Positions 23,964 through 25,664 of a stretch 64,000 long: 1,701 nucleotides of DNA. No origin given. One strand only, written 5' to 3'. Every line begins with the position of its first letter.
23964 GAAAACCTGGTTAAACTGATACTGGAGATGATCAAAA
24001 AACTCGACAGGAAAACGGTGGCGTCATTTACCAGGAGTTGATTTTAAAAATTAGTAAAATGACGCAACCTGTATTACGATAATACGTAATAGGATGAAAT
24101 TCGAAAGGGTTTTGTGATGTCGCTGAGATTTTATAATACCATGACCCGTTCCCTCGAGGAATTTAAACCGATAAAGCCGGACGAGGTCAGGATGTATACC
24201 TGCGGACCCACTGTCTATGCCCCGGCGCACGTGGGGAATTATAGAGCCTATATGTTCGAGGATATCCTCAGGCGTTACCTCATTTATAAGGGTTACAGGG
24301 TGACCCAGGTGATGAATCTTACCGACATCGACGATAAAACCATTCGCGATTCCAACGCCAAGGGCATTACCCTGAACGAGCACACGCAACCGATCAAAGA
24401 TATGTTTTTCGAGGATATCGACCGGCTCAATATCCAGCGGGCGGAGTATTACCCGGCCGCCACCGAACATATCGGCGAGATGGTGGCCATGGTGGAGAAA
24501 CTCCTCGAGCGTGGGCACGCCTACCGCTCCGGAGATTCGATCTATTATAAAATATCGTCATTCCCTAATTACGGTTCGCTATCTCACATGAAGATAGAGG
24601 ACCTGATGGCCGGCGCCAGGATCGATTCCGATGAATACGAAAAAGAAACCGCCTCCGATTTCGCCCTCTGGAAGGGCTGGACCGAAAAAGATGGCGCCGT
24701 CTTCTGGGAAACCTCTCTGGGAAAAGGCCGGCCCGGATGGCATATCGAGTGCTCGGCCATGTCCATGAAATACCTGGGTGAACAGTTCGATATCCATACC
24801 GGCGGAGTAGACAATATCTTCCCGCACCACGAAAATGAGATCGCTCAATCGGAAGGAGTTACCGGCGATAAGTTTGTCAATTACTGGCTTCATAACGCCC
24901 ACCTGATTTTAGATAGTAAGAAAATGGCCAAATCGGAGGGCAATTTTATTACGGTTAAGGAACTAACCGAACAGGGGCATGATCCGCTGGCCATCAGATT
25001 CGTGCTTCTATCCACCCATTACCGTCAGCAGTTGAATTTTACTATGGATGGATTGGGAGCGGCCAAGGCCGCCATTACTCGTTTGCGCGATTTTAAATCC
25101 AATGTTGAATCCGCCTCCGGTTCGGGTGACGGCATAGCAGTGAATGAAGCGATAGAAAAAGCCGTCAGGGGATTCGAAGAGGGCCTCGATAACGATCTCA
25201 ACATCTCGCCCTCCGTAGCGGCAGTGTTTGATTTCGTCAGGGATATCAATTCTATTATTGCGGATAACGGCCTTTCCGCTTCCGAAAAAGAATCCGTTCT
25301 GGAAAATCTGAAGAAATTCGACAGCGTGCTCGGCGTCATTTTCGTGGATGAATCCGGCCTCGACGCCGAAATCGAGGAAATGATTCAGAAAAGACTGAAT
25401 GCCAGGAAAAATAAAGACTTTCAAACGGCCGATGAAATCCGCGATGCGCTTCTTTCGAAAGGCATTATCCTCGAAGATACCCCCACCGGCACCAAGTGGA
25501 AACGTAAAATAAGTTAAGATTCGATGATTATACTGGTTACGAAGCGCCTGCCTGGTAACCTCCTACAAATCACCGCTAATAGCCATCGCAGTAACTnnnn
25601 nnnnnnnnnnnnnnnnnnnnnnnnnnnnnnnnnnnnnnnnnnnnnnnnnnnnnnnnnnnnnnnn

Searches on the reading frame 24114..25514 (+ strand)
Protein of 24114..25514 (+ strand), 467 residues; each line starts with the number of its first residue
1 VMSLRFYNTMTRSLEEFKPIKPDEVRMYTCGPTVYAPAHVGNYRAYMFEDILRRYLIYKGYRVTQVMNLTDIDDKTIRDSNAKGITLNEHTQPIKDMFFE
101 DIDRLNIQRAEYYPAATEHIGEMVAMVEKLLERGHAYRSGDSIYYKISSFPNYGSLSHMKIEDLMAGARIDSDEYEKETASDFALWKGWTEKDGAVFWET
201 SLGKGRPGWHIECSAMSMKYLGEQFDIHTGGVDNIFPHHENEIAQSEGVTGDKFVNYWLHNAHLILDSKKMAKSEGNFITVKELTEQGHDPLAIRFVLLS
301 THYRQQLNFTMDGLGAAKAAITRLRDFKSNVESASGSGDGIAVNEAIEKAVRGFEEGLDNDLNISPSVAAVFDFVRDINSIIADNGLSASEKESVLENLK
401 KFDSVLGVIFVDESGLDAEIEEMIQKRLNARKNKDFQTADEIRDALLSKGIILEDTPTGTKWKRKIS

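Call 71: search_protein_families(library=pfam, proteins=[window:24114-25514:+], max_evalue=0.000001)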
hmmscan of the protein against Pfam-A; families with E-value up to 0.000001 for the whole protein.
window:24114-25514:+ (467 aa): 3 families
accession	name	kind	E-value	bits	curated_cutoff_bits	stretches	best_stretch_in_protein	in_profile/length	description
PF01406.26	tRNA-synt_1e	-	2e-106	356.2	27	1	17-317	2-299/301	tRNA synthetases class I (C) catalytic domain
PF09334.17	tRNA-synt_1g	-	4.3e-11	42.6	20.1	0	35-147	11-124/391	tRNA synthetases class I (M)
PF09190.17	DALR_2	-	1.6e-07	32.2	22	1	354-408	2-55/57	DALR domain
